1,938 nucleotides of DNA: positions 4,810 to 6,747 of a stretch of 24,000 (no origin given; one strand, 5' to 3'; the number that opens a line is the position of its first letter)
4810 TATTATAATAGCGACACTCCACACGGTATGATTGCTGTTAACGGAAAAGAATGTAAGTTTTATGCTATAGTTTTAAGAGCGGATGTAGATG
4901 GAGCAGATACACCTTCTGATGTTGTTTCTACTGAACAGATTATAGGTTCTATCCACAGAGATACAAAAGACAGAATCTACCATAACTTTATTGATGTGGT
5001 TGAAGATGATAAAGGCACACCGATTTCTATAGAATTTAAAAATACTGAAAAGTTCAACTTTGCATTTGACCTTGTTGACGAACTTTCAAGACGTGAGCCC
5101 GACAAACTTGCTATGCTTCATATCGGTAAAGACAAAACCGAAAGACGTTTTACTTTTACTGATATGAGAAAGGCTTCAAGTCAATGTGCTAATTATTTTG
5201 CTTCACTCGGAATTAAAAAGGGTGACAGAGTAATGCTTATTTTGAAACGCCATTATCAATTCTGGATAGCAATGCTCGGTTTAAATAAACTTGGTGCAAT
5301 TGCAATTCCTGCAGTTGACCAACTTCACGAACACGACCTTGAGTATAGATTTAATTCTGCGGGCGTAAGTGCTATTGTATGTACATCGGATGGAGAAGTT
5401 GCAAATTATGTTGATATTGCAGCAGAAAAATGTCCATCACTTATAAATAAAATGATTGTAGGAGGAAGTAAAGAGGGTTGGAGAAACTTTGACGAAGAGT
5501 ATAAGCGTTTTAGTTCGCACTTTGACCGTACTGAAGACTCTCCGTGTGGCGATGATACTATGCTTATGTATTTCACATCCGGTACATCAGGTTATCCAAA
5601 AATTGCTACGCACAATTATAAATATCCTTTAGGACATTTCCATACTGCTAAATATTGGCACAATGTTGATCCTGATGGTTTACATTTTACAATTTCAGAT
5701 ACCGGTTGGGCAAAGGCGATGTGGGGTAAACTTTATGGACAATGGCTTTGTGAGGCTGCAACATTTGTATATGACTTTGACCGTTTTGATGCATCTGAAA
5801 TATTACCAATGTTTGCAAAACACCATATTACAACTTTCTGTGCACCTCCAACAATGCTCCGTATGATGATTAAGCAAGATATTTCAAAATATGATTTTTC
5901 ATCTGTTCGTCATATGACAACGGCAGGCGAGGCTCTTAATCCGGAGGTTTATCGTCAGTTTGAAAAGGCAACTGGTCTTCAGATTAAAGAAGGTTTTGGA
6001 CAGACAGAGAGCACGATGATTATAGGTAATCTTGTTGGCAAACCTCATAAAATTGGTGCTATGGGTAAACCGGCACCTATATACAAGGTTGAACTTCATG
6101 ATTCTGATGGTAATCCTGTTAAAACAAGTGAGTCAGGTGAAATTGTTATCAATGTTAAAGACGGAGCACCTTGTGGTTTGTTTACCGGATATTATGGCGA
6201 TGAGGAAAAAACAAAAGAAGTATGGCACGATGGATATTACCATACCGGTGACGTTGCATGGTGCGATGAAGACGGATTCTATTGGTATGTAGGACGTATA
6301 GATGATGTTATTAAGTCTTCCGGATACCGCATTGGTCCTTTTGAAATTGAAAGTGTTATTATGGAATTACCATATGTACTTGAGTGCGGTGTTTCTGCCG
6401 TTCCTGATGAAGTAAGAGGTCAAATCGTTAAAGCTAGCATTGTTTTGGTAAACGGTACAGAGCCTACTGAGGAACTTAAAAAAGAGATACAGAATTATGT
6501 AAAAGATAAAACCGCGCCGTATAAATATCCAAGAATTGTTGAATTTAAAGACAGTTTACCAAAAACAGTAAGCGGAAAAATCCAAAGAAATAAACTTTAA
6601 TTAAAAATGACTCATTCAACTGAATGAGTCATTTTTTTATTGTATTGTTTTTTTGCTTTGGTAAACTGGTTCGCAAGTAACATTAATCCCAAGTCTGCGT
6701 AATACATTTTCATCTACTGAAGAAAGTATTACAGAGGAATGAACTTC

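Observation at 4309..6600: XRE-HTH + cupin + AMP-forming acyl-CoA ligase in one polypeptide, with the same modules encoded as two adjacent genes at 19099-21363 (Rosetta-stone pair)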

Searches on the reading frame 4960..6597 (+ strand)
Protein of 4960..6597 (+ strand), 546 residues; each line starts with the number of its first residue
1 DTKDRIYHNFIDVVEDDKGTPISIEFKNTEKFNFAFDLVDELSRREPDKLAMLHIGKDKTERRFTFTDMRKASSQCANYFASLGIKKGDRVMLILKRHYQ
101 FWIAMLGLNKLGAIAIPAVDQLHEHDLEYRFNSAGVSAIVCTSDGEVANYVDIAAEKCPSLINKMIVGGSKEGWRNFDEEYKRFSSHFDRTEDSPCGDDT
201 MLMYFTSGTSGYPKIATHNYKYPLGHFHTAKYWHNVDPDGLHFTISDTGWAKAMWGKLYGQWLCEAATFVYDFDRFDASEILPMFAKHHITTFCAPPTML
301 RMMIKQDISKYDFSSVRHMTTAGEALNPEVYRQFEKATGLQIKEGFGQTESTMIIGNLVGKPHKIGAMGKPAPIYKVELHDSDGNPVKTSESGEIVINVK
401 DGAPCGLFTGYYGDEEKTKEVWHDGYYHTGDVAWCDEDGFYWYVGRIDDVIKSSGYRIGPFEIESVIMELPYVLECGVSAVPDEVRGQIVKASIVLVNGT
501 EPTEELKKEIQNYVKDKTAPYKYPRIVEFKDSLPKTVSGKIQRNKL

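Call 23: search_solved_structures(query=window:4960-6597:+, max_evalue=1e-30)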
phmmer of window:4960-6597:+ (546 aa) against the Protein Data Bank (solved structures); distinct sequences matched with E-value up to 1e-30: 75 (the best 60 are shown).
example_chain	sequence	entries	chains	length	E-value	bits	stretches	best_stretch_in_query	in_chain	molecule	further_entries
3etc_A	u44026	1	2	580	5.8e-187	625.6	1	29-544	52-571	AMP-binding protein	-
8biq_D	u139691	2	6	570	3.3e-105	355.8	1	30-545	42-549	4-hydroxybutyrate--CoA ligase 1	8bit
2wd9_A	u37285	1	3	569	1.4e-103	350.3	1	30-546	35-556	ACYL-COENZYME A SYNTHETASE ACSM2A, MITOCHONDRIAL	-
2vze_A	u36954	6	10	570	1.4e-103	350.3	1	30-546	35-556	ACYL-COENZYME A SYNTHETASE ACSM2A, MITOCHONDRIAL | Acyl-coenzyme A synthetase ACSM2A, mitochondrial precursor | Acyl-coenzyme A synthetase ACSM2A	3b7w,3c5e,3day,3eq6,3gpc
9g79_B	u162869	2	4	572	7.6e-84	285.2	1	26-544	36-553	Acetyl-coenzyme A synthetase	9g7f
5u2a_A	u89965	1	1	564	5.2e-71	242.8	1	48-543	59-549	AMP-dependent synthetase and ligase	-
8rpk_A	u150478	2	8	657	1.1e-60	208.8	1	29-544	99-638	Acetate--CoA ligase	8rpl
7kds_A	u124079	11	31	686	4.3e-59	203.5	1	32-544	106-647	Acetyl-coenzyme A synthetase 2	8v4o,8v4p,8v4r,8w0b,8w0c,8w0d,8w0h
4wv3_A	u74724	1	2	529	6.1e-57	196.4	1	59-546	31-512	Anthranilate-CoA ligase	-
2p2b_A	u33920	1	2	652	3.1e-55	190.8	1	22-544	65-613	Acetyl-coenzyme A synthetase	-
2p2m_A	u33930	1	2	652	9.5e-55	189.2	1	22-544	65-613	Acetyl-coenzyme A synthetase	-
2p2f_A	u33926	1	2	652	1.2e-54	188.9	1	22-544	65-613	Acetyl-coenzyme A synthetase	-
5jrh_A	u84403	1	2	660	1.2e-54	188.9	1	22-544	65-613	Acetyl-coenzyme A synthetase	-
2p2q_A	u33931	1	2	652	1.8e-54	188.3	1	22-544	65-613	Acetyl-coenzyme A synthetase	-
1pg3_A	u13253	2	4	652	2.9e-54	187.6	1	22-544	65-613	acetyl-CoA synthetase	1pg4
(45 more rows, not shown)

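Call 72: search_solved_structures(query=window:4960-6597:+, max_evalue=1e-150, show_alignments=1)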
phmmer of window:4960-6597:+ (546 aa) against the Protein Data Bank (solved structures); distinct sequences matched with E-value up to 1e-150: 1.
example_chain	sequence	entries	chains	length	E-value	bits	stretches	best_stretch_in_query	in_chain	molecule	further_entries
3etc_A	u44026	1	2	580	5.8e-187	625.6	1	29-544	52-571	AMP-binding protein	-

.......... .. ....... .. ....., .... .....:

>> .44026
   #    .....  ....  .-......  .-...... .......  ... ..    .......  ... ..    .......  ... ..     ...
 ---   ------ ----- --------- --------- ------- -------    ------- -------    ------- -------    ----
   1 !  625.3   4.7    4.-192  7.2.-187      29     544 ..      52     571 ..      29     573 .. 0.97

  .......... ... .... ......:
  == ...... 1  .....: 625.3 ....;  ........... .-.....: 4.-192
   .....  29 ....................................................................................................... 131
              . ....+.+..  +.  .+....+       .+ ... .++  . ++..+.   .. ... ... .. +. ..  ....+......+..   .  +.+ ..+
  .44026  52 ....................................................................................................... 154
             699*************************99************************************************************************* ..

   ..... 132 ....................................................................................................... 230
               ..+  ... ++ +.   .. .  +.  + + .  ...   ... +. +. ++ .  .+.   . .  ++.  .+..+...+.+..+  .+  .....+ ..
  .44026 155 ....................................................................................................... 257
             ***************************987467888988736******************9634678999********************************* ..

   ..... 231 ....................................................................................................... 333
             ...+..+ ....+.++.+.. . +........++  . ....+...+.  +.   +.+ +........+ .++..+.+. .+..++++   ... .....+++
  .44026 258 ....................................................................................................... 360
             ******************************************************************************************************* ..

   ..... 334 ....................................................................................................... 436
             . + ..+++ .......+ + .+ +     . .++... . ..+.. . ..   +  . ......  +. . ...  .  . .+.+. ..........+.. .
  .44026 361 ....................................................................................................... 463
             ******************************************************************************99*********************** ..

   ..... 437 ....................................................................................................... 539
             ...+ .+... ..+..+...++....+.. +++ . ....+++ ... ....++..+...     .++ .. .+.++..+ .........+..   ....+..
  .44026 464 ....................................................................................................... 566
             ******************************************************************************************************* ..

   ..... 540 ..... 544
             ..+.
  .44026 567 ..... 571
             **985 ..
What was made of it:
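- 4966..6597 (+): Ligase module (aa 220-763), MacsMa/MbcS-like. 3ETC (MacsMa) at E 5.8e-187 (calls 23, 72).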
